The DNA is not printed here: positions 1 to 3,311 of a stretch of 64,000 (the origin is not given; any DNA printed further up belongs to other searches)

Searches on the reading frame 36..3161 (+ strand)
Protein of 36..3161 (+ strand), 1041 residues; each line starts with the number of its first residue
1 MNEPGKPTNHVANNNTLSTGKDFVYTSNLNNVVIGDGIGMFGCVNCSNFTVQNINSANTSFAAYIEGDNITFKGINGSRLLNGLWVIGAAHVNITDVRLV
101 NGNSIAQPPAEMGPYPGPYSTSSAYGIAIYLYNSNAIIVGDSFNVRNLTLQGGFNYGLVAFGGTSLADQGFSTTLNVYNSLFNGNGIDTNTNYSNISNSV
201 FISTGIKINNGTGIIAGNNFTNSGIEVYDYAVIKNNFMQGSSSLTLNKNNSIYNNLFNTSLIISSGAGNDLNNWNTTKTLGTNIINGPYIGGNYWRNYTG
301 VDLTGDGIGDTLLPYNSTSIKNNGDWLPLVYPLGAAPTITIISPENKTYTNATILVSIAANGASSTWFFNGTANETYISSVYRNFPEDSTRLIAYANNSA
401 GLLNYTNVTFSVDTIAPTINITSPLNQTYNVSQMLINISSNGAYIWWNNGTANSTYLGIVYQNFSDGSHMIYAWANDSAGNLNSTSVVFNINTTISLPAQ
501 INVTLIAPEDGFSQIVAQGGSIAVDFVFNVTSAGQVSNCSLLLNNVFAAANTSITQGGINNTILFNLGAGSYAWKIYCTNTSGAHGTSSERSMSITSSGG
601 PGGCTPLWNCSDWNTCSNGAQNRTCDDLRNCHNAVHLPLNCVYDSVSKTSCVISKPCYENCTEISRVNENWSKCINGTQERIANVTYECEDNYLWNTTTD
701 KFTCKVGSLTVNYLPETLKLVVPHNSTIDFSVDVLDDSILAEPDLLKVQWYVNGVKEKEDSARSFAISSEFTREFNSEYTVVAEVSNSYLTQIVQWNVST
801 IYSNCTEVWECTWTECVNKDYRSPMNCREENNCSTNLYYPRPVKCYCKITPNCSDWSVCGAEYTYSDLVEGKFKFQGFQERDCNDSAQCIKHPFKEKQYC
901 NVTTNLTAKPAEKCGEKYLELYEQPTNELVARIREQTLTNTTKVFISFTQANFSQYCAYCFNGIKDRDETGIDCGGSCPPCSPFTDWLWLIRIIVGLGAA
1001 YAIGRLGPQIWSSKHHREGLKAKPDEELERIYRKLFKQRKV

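Call 85: search_protein_families(library=pfam, proteins=[window:36-3161:+], max_evalue=0.00001)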
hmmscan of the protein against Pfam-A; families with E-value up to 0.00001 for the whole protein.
window:36-3161:+ (1041 aa): 1 family
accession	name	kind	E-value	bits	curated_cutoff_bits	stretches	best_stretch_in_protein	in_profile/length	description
PF05048.19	NosD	-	9.2e-10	38.8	23.6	1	171-300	85-212/212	Periplasmic copper-binding protein (NosD)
